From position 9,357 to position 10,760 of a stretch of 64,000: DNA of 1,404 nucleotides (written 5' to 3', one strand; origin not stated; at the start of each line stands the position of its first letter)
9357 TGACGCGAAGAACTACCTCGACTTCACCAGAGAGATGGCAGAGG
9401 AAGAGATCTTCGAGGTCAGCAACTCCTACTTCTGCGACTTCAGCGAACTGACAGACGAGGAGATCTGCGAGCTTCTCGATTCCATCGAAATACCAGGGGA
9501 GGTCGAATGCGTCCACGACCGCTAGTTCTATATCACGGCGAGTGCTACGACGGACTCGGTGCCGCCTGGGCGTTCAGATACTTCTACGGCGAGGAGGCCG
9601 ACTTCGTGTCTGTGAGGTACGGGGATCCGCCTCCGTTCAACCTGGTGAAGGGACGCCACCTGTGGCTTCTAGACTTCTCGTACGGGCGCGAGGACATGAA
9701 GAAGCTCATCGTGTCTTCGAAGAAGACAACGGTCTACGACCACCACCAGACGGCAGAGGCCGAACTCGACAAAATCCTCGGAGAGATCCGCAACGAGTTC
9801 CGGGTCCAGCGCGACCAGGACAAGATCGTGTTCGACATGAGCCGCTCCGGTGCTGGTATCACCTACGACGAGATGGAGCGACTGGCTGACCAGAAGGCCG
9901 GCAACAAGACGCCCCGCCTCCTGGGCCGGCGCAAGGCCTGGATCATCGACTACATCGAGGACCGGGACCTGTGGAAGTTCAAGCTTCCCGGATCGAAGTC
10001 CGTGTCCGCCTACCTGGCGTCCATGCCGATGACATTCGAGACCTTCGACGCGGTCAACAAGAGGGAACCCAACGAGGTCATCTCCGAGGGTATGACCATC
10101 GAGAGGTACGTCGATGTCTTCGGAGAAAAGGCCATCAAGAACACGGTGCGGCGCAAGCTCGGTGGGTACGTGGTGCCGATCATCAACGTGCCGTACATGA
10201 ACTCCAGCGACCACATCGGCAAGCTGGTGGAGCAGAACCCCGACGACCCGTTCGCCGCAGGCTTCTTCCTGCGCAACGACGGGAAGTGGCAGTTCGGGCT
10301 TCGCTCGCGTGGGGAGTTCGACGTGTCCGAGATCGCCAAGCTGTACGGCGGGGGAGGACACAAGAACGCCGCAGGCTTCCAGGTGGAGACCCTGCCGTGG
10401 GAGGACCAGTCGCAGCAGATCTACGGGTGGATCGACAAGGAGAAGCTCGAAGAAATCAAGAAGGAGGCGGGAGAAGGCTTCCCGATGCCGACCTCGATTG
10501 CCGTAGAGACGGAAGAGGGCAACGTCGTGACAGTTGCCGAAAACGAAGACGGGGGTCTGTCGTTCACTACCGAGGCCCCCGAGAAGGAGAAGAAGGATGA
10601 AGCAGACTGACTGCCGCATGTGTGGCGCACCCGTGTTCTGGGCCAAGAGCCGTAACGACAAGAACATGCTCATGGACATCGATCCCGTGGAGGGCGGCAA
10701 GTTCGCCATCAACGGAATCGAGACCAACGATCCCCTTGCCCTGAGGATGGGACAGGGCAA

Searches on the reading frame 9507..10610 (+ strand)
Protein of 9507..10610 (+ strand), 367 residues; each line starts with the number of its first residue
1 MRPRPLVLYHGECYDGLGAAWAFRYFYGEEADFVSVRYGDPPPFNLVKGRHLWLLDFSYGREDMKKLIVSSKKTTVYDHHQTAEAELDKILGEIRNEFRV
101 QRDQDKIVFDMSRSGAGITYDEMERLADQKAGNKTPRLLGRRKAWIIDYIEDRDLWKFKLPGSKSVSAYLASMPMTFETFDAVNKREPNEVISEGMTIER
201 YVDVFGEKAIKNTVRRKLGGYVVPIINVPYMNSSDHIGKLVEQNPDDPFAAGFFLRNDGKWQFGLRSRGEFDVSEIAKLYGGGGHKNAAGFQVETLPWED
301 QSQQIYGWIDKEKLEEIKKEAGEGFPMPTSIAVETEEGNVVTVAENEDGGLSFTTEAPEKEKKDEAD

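Call 27: search_protein_families(library=pfam, proteins=[window:9507-10610:+], max_evalue=0.001)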
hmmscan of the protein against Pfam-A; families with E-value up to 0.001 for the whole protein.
window:9507-10610:+ (367 aa): 1 family
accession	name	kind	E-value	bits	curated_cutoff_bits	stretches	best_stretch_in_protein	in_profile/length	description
PF02272.25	DHHA1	-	3.2e-09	37.6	25.9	1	246-302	30-86/102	DHHA1 domain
